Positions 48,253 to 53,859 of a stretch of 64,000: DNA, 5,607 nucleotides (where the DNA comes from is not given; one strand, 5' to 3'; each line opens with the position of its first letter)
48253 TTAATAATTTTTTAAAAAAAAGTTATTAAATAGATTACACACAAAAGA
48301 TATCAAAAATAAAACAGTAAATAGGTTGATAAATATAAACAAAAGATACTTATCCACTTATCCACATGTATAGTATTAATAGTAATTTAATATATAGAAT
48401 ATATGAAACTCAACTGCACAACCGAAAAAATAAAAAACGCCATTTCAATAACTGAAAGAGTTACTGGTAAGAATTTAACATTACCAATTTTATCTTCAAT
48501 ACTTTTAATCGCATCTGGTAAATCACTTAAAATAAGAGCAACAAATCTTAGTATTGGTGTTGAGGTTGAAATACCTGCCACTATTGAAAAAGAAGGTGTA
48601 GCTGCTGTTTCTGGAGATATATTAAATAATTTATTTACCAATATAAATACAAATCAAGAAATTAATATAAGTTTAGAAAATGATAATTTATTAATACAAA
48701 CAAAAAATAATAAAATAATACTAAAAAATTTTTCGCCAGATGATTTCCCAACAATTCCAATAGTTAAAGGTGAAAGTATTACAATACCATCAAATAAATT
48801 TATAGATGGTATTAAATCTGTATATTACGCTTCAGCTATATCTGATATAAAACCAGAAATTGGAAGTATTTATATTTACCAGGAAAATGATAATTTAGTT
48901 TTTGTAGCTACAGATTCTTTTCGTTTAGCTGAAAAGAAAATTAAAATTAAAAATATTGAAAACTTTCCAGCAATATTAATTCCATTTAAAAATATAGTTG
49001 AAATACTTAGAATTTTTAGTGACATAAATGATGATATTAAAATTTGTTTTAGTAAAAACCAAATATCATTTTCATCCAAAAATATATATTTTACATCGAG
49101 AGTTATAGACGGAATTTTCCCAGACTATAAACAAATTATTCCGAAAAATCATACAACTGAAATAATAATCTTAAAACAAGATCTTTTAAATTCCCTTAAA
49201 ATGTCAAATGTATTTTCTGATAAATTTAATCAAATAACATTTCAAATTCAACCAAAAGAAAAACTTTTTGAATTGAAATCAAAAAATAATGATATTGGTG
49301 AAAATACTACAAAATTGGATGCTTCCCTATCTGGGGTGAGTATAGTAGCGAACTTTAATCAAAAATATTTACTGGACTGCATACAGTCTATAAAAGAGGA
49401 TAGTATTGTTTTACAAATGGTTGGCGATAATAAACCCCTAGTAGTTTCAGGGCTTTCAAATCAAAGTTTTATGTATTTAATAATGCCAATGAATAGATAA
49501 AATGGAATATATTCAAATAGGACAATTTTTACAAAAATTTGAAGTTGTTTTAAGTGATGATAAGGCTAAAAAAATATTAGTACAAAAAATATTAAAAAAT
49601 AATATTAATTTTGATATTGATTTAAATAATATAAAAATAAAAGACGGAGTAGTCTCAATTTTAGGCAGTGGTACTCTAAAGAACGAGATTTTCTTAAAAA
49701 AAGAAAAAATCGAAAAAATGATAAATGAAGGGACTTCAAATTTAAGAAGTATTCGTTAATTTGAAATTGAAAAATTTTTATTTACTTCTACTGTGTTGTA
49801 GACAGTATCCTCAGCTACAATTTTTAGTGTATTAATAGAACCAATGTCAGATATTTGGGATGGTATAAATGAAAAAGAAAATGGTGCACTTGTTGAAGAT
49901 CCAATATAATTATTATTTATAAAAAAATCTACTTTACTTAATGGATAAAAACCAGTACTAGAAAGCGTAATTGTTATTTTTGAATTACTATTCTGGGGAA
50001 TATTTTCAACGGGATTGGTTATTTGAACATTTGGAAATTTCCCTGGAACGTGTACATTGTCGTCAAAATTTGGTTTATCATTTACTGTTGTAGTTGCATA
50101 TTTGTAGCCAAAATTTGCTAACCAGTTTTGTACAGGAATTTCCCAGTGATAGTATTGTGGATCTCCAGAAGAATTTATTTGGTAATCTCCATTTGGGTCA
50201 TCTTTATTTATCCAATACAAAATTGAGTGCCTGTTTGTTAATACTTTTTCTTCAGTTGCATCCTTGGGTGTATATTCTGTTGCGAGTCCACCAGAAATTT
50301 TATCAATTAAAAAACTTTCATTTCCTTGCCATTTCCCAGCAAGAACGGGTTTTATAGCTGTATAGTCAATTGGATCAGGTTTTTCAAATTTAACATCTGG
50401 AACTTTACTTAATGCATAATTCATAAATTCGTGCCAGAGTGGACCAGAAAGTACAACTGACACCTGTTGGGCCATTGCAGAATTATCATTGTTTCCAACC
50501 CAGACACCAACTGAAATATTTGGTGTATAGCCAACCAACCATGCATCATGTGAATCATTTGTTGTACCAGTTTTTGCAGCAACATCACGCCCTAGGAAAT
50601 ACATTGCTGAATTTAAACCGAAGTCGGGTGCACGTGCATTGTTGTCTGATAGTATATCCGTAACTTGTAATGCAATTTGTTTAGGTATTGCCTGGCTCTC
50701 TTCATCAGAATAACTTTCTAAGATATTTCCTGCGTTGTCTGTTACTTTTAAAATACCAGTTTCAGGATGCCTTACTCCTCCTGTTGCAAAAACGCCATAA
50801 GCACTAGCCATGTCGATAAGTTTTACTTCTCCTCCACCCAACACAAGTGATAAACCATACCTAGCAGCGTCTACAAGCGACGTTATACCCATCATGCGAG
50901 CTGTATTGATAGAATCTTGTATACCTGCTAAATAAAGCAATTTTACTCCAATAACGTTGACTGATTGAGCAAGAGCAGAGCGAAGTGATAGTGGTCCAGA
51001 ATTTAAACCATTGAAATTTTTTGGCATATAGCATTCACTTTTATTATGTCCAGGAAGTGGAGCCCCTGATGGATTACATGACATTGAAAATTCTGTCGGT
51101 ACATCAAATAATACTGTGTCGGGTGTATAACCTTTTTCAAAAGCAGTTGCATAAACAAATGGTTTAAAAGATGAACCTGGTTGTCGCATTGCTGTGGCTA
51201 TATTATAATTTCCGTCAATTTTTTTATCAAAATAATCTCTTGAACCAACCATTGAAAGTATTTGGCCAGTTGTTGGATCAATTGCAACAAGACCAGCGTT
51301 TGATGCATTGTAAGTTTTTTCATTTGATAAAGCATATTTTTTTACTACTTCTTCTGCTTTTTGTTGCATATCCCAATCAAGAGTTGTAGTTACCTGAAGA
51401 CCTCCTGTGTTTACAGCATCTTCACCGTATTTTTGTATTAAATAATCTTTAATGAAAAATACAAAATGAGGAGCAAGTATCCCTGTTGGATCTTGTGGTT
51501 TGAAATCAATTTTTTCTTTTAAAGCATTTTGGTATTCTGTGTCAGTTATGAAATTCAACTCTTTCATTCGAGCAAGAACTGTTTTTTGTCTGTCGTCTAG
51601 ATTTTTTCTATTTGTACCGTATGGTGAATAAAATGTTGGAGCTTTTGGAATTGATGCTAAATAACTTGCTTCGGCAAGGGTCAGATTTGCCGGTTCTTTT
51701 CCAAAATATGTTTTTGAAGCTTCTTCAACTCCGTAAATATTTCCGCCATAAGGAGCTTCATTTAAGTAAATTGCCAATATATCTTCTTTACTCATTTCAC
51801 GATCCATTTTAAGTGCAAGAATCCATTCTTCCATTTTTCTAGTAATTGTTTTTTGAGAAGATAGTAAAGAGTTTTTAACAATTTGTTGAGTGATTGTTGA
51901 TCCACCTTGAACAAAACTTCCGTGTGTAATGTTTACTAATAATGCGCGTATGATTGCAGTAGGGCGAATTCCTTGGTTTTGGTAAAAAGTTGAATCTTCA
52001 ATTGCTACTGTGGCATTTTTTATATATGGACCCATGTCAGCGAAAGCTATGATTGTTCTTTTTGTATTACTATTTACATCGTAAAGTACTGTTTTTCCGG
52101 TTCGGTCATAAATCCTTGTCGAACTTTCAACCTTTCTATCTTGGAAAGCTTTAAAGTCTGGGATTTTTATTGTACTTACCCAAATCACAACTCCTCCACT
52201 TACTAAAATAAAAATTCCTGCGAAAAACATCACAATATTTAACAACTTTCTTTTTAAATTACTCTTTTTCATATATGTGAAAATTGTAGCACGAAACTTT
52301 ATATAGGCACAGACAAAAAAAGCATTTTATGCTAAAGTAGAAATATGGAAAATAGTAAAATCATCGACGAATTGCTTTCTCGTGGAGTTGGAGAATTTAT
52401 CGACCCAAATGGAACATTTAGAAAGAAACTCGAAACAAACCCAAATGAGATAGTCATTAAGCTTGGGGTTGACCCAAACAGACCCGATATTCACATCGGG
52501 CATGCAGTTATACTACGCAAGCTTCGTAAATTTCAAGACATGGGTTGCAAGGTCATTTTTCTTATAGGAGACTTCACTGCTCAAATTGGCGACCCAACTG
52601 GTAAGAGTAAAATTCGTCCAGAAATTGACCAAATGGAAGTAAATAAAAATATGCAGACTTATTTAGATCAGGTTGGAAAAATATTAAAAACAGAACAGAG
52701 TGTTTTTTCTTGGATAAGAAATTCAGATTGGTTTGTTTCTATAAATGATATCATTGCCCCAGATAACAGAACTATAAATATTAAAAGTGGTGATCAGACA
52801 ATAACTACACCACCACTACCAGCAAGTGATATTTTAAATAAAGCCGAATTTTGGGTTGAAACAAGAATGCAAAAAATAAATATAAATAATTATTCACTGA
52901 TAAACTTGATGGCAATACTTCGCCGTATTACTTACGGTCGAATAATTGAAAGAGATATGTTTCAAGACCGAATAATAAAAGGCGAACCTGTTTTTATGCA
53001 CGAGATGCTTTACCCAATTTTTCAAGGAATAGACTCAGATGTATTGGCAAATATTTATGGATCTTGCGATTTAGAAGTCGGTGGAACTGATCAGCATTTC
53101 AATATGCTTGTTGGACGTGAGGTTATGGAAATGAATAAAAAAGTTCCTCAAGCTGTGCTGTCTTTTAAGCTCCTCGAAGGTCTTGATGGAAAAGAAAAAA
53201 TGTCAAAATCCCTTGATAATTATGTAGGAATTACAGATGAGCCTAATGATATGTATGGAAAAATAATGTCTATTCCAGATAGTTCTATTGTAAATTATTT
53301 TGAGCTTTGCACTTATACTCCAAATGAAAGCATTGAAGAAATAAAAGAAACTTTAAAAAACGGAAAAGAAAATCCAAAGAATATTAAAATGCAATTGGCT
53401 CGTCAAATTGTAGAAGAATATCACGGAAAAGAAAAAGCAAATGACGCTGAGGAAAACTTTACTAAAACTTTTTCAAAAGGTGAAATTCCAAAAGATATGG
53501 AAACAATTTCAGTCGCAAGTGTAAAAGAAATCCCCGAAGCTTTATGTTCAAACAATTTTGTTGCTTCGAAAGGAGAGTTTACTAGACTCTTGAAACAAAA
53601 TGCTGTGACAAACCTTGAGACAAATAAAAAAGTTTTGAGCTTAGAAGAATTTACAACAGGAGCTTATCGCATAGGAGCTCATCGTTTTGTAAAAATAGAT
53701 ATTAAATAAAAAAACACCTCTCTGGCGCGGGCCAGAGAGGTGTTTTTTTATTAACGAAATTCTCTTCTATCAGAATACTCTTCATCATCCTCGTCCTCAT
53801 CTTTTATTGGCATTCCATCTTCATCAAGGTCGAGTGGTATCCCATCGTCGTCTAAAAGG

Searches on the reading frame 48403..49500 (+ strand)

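Call 83: search_protein_families(library=pfam, proteins=[window:48403-49500:+], max_evalue=0.0001)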
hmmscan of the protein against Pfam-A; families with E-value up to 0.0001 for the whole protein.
window:48403-49500:+ (365 aa): 3 families
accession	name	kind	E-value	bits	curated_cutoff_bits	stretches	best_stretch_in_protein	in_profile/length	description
PF02767.21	DNA_pol3_beta_2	-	1.3e-25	90.4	27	1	127-241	1-116/116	DNA polymerase III beta subunit, central domain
PF00712.24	DNA_pol3_beta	-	5e-22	78.7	24.4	1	1-119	1-120/120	DNA polymerase III beta subunit, N-terminal domain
PF02768.20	DNA_pol3_beta_3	-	2.1e-21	76.4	27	1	243-363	1-120/121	DNA polymerase III beta subunit, C-terminal domain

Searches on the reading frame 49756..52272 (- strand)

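Call 83: search_protein_families(library=pfam, proteins=[window:49756-52272:-], max_evalue=0.0001)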
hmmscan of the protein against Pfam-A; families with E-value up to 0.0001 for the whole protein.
window:49756-52272:- (838 aa): 3 families
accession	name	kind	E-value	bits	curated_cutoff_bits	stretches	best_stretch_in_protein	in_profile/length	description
PF00912.28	Transgly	-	3e-60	203.1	27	1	62-237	4-178/178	Transglycosylase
PF00905.27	Transpeptidase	-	2.2e-18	66.9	22.1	1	328-595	3-281/299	Penicillin binding protein transpeptidase domain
PF17957.7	Big_7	-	2.3e-08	35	24.1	1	747-806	1-60/70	Bacterial Ig domain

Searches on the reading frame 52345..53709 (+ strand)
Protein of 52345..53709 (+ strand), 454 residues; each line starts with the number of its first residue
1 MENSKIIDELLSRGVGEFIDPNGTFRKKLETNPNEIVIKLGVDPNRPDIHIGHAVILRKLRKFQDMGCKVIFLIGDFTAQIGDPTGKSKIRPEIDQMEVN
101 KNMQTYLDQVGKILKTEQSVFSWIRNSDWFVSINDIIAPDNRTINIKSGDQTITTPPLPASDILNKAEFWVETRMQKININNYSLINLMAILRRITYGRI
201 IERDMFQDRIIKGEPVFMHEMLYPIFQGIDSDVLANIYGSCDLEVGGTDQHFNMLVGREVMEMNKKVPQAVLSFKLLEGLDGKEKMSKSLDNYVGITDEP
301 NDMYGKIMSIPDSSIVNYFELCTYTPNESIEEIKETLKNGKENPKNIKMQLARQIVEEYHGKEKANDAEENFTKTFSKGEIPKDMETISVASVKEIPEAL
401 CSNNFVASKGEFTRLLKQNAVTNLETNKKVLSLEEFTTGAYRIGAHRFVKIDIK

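Call 83: search_protein_families(library=pfam, proteins=[window:52345-53709:+], max_evalue=0.0001)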
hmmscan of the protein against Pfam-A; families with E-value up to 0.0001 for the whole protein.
window:52345-53709:+ (454 aa): 1 family
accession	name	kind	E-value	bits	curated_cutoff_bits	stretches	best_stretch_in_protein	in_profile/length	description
PF00579.31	tRNA-synt_1b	-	6.4e-56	190.2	21.1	1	34-376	4-291/292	tRNA synthetases class I (W and Y)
